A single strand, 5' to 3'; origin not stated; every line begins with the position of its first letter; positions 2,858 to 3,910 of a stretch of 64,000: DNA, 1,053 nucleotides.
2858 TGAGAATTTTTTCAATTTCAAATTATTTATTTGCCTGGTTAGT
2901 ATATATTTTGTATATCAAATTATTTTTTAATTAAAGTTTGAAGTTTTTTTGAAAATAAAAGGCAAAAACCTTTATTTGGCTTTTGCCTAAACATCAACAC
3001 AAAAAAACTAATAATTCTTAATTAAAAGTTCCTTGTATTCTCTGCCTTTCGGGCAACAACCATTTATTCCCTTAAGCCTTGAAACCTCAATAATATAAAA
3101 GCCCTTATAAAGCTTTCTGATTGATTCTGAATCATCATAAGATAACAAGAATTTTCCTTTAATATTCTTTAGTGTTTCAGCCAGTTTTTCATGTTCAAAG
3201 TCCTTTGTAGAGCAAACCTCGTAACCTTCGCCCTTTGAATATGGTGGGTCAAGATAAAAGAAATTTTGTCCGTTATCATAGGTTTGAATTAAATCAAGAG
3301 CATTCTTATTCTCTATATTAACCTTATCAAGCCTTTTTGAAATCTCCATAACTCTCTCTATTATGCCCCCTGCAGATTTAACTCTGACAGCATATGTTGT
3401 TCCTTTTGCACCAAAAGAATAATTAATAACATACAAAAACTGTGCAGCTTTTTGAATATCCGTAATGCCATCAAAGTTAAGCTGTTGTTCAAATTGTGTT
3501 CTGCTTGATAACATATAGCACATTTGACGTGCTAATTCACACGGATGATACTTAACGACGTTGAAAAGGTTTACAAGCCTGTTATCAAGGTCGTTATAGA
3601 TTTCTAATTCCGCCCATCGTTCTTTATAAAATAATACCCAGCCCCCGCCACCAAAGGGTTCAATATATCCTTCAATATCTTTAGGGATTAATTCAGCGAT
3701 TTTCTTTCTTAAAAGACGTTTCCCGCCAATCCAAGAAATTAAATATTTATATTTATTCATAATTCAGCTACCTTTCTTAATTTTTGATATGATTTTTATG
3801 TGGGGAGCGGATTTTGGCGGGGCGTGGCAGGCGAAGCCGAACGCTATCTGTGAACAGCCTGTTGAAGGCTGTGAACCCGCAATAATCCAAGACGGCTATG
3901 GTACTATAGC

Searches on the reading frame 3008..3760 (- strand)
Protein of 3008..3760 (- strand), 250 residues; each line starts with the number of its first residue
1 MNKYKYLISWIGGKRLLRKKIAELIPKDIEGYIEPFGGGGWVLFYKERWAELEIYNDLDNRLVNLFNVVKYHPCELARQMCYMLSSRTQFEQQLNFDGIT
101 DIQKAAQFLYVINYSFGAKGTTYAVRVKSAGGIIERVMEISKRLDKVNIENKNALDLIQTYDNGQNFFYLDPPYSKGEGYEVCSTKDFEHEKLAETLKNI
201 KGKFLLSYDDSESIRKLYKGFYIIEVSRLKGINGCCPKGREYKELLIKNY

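Call 12: search_protein_families(library=pfam, proteins=[window:3008-3760:-], max_evalue=0.01)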
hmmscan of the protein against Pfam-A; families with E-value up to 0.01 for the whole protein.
window:3008-3760:- (250 aa): 1 family
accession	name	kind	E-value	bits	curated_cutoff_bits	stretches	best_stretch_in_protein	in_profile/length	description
PF02086.21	MethyltransfD12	-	2e-28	100.2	22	1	10-230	1-251/253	D12 class N6 adenine-specific DNA methyltransferase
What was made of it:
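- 3008..3760 (-): D12-class N6-adenine DNA methyltransferase (Dam-like), the conserved genetic partner of the RNA. Pfam PF02086, E = 2e-28 (call 12).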

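Call 14: find_related_loci(query=window:3008-3760:-, collection=viral_contigs, flank=4000)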
Query window:3008-3760:- (250 aa) in viral_contigs; peptide patterns used: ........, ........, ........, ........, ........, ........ (x = any residue, [..] = any of these).
9 stretches matched a pattern; 2 encode a relative of the query (tblastn E <= 1e-3); 2 distinct loci.
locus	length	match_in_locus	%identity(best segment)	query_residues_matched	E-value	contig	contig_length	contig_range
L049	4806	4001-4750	89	1-250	1e-152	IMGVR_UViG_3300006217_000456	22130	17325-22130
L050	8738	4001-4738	47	7-250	4e-75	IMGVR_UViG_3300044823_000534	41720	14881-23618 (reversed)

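Call 21: find_related_loci(query=window:3008-3760:-, collection=genome_contigs, flank=3000)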
Query window:3008-3760:- (250 aa) in genome_contigs; peptide patterns used: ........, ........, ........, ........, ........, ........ (x = any residue, [..] = any of these).
79 stretches matched a pattern; 4 encode a relative of the query (tblastn E <= 1e-3); 4 distinct loci.
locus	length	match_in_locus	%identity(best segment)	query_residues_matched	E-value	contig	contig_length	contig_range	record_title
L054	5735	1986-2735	97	1-250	1e-164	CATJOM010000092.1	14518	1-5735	MAG: uncultured Candidatus Melainabacteria bacterium isolate iMGMC-526_1678881716 genome assembly, contig: MegahitA5_472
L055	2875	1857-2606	89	1-250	3e-159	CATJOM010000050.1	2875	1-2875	MAG: uncultured Candidatus Melainabacteria bacterium isolate iMGMC-526_1678881716 genome assembly, contig: MegahitA5_354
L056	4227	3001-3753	75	4-250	2e-124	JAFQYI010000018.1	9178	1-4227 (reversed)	Bacterium isolate RGIG2262 Goat_Duodenum-3__c37406, whole genome shotgun sequence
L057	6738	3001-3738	47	7-250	2e-74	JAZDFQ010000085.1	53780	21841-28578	MAG: Ignavibacteriota bacterium isolate MEGAHIT-group-0.214 k141_17716099, whole genome shotgun sequence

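Call 25: find_related_loci(query=A1, collection=metagenome_contigs, flank=2500)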
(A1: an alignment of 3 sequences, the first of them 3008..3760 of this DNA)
Query A1 (250 aa) in metagenome_contigs; peptide patterns used: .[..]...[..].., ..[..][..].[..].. (x = any residue, [..] = any of these).
362 stretches matched a pattern, but none encodes a relative of the query by tblastn (E <= 1e-3).
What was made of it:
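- Tried and rejected: The first metagenome scan, with a Dam alignment, found nothing (call 25).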

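Call 26: find_homologous_proteins(query=window:3008-3760:-, max_evalue=1e-40)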
Query window:3008-3760:- (250 aa): 495 proteins with E <= 1e-40 among 974 candidates; the best 120 are listed.
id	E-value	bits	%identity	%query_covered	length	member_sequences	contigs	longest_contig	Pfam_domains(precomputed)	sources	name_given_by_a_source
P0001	4.4e-159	546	97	100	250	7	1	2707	PF02086.22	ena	-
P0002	7.8e-147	505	89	100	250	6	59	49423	PF02086.22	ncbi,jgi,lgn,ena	-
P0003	8.0e-141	486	85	100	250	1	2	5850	PF02086.22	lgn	-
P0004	4.2e-128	444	79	100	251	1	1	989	PF02086.22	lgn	-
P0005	1.5e-125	436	77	100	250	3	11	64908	PF02086.22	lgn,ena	-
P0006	2.8e-124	432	76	100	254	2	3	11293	PF02086.22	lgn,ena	-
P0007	6.6e-121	421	72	100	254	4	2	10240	PF02086.22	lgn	-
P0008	8.9e-121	420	75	100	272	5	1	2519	PF02086.22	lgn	-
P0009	3.7e-120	418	74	100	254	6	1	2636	PF02086.22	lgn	-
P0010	1.2e-119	416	74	100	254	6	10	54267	PF02086.22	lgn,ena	-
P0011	2.2e-119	416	71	100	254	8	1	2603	PF02086.22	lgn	-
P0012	2.6e-119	415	73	99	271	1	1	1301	PF02086.22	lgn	-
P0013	5.4e-119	414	75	100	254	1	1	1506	PF02086.22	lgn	-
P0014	1.0e-118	413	73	100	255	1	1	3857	PF02086.22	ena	-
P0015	1.5e-118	413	72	100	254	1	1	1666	PF02086.22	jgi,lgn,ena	jgi:DNA adenine methylase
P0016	3.0e-118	412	72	100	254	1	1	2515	PF02086.22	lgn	-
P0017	1.3e-117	410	74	100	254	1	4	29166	PF02086.22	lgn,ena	-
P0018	2.0e-114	399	70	100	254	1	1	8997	PF02086.22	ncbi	-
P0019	1.6e-110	387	70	100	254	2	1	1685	PF02086.22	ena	-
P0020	1.1e-108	380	69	100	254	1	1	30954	PF02086.22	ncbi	-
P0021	1.6e-108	380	68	100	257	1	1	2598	PF02086.22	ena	-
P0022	3.0e-104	366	93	70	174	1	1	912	PF02086.22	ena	-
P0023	3.6e-101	356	65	100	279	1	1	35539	PF02086.22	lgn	-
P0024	8.1e-101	355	65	98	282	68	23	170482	PF02086.22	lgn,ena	-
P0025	6.2e-100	352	72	84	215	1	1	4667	PF02086.22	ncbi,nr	ncbi:MAG: DNA adenine methylase, partial [Candidatus Gastranaerophilales bacterium]|nr:DNA adenine m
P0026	2.2e-99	350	65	98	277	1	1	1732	PF02086.22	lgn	-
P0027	2.3e-99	350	65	98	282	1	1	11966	PF02086.22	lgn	-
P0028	8.1e-99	348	64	98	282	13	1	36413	PF02086.22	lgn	-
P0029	1.9e-98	347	63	98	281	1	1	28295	PF02086.22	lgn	-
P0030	5.4e-98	345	64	98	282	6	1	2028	PF02086.22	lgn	-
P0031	8.1e-98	345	65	98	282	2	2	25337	PF02086.22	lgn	-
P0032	9.7e-98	345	64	98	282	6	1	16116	PF02086.22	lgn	-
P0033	1.0e-97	345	62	98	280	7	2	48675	PF02086.22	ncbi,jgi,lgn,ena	ncbi:MAG: DNA adenine methylase [Candidatus Gastranaerophilaceae bacterium]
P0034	1.4e-97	344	64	98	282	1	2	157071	PF02086.22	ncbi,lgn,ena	-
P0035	1.7e-97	344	64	98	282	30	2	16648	PF02086.22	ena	-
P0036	4.1e-97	343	64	98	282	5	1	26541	PF02086.22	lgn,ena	-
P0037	9.1e-97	341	63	100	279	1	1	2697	PF02086.22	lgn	-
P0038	1.0e-96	341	63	98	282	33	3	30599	PF02086.22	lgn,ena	-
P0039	1.1e-96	341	63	98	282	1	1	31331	PF02086.22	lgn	-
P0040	3.2e-96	340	64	98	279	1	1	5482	PF02086.22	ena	-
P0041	7.2e-96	339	64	98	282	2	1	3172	PF02086.22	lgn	-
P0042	1.1e-95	338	63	98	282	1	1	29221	PF02086.22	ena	-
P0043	1.9e-95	337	63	98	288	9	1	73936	PF02086.22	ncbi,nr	ncbi:MAG: DNA adenine methylase [Candidatus Gastranaerophilales bacterium]|nr:DNA adenine methylase 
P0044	3.5e-95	336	62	98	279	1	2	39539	PF02086.22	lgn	-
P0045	3.7e-95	336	63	98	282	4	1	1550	PF02086.22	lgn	-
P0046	9.9e-95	335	63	98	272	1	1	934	PF02086.22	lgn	-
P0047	3.0e-94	333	64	98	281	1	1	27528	PF02086.22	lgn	-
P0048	3.5e-94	333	61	98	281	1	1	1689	PF02086.22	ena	-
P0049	3.9e-94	333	62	98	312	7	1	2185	PF02086.22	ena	-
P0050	6.8e-94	332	64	98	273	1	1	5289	PF02086.22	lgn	-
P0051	1.8e-93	331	61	100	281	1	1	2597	PF02086.22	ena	-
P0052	1.9e-93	331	61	98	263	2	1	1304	PF02086.22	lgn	-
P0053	4.3e-93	329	59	98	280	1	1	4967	PF02086.22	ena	-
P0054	8.9e-93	328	60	98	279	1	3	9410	PF02086.22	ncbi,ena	-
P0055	2.2e-91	324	60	98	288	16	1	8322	PF02086.22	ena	-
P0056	2.4e-91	324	60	98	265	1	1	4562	PF02086.22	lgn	-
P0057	3.9e-91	323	59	99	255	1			PF02086.22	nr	nr:DNA methyltransferase [bacterium]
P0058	4.0e-91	323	61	98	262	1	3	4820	PF02086.22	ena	-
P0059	7.3e-91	322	61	98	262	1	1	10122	PF02086.22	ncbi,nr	ncbi:MAG: DNA adenine methylase [Candidatus Gastranaerophilales bacterium]|nr:DNA adenine methylase 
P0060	7.4e-91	322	61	98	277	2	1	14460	PF02086.22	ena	-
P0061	2.1e-90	321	59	100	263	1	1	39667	PF02086.22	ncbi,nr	ncbi:MAG: DNA adenine methylase [Candidatus Edwardsbacteria bacterium]|nr:DNA adenine methylase [Can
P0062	2.5e-90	320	58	98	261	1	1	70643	PF02086.22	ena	-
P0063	4.1e-90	320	60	100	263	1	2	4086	PF02086.22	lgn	-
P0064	6.3e-90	319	58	98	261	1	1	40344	PF02086.22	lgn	-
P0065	7.2e-90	319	57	98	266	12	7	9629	PF02086.22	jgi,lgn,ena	jgi:DNA adenine methylase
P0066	8.6e-90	319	60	100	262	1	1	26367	PF02086.22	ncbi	-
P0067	1.0e-89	318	59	98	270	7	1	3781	PF02086.22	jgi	-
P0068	4.3e-89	316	59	98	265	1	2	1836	PF02086.22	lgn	-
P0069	6.3e-89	316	60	98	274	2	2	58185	PF02086.22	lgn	-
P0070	7.4e-89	316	57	98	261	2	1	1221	PF02086.22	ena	-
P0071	7.8e-89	315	61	98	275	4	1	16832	PF02086.22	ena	-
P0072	1.2e-88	315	60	98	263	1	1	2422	PF02086.22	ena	-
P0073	1.9e-88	314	58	99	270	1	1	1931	PF02086.22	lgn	-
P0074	2.3e-88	314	60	98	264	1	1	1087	PF02086.22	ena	-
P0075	2.5e-88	314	59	100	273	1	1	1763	PF02086.22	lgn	-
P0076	2.6e-88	314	58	97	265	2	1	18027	PF02086.22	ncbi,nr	ncbi:MAG: hypothetical protein A2287_02750 [Candidatus Melainabacteria bacterium RIFOXYA12_FULL_32_1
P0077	2.7e-88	314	60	98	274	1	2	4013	PF02086.22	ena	-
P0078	2.8e-88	314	58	98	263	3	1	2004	PF02086.22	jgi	jgi:DNA adenine methylase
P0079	3.8e-88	313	60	98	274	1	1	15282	PF02086.22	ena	-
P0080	3.8e-88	313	60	98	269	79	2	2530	PF02086.22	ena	-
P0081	4.3e-88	313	60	98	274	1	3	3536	PF02086.22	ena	-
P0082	4.5e-88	313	61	98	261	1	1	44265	PF02086.22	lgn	-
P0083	4.7e-88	313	59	100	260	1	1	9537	PF02086.22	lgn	-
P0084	6.3e-88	312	60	98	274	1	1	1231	PF02086.22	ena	-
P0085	6.4e-88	312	59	98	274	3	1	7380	PF02086.22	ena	-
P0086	6.5e-88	312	59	98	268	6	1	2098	PF02086.22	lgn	-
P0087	8.0e-88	312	59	98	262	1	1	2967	PF02086.22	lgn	-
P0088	8.3e-88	312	60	98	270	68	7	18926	PF02086.22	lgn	-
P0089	8.7e-88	312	59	98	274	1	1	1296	PF02086.22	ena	-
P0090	9.2e-88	312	59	98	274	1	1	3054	PF02086.22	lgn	-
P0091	9.2e-88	312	59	98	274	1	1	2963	PF02086.22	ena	-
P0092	9.2e-88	312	60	98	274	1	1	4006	PF02086.22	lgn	-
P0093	9.2e-88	312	60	98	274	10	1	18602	PF02086.22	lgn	-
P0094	9.4e-88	312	59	98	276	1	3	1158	PF02086.22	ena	-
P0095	9.7e-88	312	60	98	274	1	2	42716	PF02086.22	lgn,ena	-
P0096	9.7e-88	312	59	98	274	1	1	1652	PF02086.22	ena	-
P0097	1.2e-87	312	59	98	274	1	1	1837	PF02086.22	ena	-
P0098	1.2e-87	312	58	98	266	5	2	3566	PF02086.22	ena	-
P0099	1.2e-87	312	59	98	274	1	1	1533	PF02086.22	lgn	-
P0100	1.2e-87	312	59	98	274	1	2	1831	PF02086.22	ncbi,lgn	-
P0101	1.5e-87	311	59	98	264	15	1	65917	PF02086.22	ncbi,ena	-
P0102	1.5e-87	311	60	98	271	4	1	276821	PF02086.22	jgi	-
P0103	1.8e-87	311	58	98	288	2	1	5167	PF02086.22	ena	-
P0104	1.9e-87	311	58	98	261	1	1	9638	PF02086.22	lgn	-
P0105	1.9e-87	311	59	98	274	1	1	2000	PF02086.22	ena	-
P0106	1.9e-87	311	59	98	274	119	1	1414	PF02086.22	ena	-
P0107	2.0e-87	311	59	98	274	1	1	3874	PF02086.22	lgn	-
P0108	2.0e-87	311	59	98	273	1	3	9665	PF02086.22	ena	-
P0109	2.2e-87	311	59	98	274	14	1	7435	PF02086.22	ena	-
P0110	2.2e-87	311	59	98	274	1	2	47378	PF02086.22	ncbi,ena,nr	ncbi:DNA adenine methylase [bacterium]|nr:DNA adenine methylase [bacterium]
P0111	2.3e-87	311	59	98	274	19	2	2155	PF02086.22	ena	-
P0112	2.3e-87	311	59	98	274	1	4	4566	PF02086.22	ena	-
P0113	2.9e-87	310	60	98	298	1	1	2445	PF02086.22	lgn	-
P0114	2.9e-87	310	57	100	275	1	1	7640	PF02086.22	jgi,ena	-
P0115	3.1e-87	310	59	98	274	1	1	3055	PF02086.22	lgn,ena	-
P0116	3.3e-87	310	58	98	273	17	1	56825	PF02086.22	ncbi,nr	ncbi:MAG: DNA adenine methylase [Candidatus Gastranaerophilales bacterium]|nr:DNA adenine methylase 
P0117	3.3e-87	310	59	98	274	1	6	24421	PF02086.22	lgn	-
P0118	3.4e-87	310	59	98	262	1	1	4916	PF02086.22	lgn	-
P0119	3.4e-87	310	59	98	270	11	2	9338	PF02086.22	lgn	-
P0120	3.8e-87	310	60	98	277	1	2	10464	PF02086.22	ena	-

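Call 27: find_encoding_contigs(protein=P0003, flank=3000, max_places=3)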
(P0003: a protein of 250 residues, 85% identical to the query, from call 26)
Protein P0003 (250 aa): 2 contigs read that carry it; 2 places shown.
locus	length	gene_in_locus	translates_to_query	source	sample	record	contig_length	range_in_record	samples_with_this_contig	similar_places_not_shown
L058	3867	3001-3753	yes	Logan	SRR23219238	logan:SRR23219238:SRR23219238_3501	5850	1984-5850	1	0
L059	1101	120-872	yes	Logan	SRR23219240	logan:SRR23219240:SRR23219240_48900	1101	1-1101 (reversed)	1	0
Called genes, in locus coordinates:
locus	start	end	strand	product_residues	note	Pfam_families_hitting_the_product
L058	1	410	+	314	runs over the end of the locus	PF12571:Phage_tail_fib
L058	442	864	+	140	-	-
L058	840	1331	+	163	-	-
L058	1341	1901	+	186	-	-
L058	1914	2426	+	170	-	PF07087:DUF1353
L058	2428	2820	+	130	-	PF08291:Peptidase_M15_3, PF05951:Peptidase_M15_2 (weak)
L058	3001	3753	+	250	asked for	PF02086:MethyltransfD12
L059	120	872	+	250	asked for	PF02086:MethyltransfD12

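Call 28: find_encoding_contigs(protein=P0005, flank=3000, max_places=4)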
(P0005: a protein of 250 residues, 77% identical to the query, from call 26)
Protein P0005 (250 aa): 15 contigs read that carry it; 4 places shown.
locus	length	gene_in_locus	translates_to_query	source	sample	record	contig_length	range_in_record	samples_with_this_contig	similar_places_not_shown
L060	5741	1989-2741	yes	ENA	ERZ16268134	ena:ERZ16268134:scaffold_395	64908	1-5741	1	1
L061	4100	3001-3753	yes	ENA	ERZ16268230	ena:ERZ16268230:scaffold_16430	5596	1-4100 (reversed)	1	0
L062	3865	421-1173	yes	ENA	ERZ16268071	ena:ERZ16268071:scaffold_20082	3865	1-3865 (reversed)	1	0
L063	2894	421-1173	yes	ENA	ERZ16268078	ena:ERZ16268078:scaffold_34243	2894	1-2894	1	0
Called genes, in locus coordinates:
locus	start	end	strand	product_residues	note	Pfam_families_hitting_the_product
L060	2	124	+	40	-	?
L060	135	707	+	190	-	-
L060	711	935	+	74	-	-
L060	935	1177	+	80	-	-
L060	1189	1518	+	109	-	-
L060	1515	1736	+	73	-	PF08291:Peptidase_M15_3 (weak)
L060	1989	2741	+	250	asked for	PF02086:MethyltransfD12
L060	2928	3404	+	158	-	PF13274:SocA_Panacea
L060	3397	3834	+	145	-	-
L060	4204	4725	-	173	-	PF13673:Acetyltransf_10, PF00583:Acetyltransf_1, PF13508:Acetyltransf_7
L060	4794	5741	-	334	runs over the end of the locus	PF00044:Gp_dh_N, PF02800:Gp_dh_C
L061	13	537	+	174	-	PF07484:Collar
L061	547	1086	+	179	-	PF07484:Collar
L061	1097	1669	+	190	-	-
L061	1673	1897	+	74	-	-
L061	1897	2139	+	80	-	-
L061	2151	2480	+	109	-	-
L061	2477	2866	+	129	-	PF08291:Peptidase_M15_3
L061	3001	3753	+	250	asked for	PF02086:MethyltransfD12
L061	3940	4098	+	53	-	?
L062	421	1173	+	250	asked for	PF02086:MethyltransfD12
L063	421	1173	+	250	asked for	PF02086:MethyltransfD12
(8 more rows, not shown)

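Call 29: find_encoding_contigs(protein=P0010, flank=3000, max_places=4)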
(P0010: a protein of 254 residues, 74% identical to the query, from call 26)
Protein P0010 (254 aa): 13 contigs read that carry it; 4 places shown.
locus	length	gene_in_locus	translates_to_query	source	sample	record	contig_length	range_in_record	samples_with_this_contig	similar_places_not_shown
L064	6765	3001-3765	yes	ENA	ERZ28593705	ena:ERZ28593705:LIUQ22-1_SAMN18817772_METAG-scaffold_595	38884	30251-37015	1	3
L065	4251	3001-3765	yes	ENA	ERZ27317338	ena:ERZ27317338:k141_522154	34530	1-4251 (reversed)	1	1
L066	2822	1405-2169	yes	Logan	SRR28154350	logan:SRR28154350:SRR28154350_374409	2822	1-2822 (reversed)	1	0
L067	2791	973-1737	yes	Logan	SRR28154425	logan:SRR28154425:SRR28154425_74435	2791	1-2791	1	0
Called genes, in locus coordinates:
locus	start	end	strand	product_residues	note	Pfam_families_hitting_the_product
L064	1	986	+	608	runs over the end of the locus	-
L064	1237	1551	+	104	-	-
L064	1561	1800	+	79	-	-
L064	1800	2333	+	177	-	PF07087:DUF1353 (faint)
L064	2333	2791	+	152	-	PF00959:Phage_lysozyme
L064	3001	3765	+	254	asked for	PF02086:MethyltransfD12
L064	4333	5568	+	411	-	PF01136:Peptidase_U32, PF16325:Peptidase_U32_C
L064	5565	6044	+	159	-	PF09419:PGP_phosphatase, PF13419:HAD_2, PF00702:Hydrolase, PF13242:Hydrolase_like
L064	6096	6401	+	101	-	PF00085:Thioredoxin, PF13098:Thioredoxin_2, PF14595:Thioredoxin_9 (weak)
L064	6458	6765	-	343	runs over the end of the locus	-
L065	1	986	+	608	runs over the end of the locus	-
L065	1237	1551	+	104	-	-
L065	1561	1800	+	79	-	-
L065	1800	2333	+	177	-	PF07087:DUF1353 (faint)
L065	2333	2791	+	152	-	PF00959:Phage_lysozyme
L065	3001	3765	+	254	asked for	PF02086:MethyltransfD12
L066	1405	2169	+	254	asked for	PF02086:MethyltransfD12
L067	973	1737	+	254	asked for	PF02086:MethyltransfD12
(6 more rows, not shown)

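Call 31: find_encoding_contigs(protein=P0007, flank=3000, max_places=3)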
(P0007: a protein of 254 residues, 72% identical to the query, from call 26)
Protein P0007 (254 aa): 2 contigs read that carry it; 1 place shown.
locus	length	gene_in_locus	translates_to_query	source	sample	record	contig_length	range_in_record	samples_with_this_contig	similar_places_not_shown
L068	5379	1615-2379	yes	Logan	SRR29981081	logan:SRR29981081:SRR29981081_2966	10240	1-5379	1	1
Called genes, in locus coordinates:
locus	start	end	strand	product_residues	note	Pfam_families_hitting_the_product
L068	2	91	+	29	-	?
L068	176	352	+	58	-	-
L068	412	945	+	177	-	-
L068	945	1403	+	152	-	PF00959:Phage_lysozyme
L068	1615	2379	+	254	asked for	PF02086:MethyltransfD12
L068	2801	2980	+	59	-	-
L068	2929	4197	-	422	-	PF08245:Mur_ligase_M, PF27239:FOL3_C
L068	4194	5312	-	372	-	PF03033:Glyco_transf_28, PF04101:Glyco_tran_28_C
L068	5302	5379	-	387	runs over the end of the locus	PF01098:FTSW_RODA_SPOVE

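Call 32: find_encoding_contigs(protein=P0017, flank=3000, max_places=3)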
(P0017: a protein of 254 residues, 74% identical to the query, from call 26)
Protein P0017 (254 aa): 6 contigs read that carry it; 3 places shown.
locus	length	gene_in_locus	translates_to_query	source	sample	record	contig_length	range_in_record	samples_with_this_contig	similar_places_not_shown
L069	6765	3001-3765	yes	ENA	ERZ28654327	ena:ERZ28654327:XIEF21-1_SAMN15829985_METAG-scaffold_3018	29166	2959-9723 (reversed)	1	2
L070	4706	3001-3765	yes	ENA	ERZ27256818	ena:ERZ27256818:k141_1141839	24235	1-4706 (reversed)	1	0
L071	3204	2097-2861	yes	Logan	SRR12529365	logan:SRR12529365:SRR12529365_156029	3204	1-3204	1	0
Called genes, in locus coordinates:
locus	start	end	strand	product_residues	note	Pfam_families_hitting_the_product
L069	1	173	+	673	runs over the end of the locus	PF10145:PhageMin_Tail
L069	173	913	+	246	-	PF06995:Phage_P2_GpU (weak)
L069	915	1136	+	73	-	PF05489:Phage_tail_X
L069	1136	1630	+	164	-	PF05069:Phage_tail_S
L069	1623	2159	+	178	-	-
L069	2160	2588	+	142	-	PF00959:Phage_lysozyme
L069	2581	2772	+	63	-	-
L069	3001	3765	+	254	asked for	PF02086:MethyltransfD12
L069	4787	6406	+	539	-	PF01134:GIDA (faint), PF01262:AlaDh_PNT_C (faint), PF01266:DAO (faint), PF07992:Pyr_redox_2, PF13738:Pyr_redox_3, PF00070:Pyr_redox, PF02852:Pyr_redox_dim, PF00581:Rhodanese, +4 more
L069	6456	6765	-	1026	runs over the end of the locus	PF00580:UvrD-helicase, PF01443:Viral_helicase1 (faint), PF13086:AAA_11 (weak), PF13245:AAA_19, PF13361:UvrD_C, PF13538:UvrD_C_2 (faint), PF12705:PDDEXK_1, PF01930:Cas_Cas4 (weak)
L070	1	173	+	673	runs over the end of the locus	PF10145:PhageMin_Tail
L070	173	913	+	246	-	PF06995:Phage_P2_GpU (weak)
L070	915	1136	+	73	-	PF05489:Phage_tail_X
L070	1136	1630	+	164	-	PF05069:Phage_tail_S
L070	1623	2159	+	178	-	-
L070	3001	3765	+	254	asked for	PF02086:MethyltransfD12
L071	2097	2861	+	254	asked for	PF02086:MethyltransfD12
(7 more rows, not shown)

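Call 33: find_encoding_contigs(protein=P0020, flank=3000, max_places=3)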
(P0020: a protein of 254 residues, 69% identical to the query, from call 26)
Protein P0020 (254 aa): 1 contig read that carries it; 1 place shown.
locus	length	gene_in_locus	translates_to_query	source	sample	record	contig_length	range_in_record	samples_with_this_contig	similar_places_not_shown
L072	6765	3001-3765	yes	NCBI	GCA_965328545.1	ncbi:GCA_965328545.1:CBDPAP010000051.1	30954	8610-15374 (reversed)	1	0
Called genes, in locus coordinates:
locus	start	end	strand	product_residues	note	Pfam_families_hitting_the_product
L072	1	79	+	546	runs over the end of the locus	-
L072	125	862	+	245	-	PF06995:Phage_P2_GpU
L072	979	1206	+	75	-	PF05489:Phage_tail_X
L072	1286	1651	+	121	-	PF04965:GPW_gp25 (weak)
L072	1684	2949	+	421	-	PF04865:Baseplate_J, PF26079:Baseplate_J_C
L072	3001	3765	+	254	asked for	PF02086:MethyltransfD12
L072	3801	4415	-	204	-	-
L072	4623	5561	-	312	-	PF04055:Radical_SAM, PF06968:BATS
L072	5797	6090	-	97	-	-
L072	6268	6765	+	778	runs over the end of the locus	PF01074:Glyco_hydro_38N, PF09261:Alpha-mann_mid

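Call 34: find_encoding_contigs(protein=P0024, flank=3000, max_places=6)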
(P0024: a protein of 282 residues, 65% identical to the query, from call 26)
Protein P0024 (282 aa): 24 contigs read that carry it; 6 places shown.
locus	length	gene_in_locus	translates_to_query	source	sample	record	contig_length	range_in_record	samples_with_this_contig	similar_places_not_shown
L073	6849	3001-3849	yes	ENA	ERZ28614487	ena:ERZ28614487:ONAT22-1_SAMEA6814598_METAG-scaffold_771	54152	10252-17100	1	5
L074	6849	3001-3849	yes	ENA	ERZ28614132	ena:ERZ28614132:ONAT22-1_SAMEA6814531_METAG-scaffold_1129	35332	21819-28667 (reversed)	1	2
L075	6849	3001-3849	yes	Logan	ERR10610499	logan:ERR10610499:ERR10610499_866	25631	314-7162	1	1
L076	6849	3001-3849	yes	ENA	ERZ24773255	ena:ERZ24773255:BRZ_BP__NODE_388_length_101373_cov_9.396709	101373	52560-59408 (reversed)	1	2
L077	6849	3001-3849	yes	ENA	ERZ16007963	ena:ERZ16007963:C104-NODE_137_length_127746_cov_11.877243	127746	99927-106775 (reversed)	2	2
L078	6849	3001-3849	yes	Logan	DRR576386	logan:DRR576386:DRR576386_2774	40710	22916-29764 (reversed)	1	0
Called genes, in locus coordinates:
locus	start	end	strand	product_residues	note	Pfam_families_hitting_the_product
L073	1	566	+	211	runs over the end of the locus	PF03767:Acid_phosphat_B (weak), PF25109:HAD_PNKP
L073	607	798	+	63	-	-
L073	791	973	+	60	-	-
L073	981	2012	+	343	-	-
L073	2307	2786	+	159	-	-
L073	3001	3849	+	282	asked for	PF02086:MethyltransfD12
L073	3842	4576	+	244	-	-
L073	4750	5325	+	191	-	-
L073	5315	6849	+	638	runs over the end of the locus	PF05876:GpA_ATPase, PF20454:GpA_nuclease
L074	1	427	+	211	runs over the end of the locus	PF03767:Acid_phosphat_B (weak), PF25109:HAD_PNKP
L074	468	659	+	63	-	-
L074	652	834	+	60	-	-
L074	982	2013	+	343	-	-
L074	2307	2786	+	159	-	-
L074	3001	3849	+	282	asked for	PF02086:MethyltransfD12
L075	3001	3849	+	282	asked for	PF02086:MethyltransfD12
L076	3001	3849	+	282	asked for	PF02086:MethyltransfD12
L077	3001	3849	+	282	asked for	PF02086:MethyltransfD12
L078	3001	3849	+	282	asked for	PF02086:MethyltransfD12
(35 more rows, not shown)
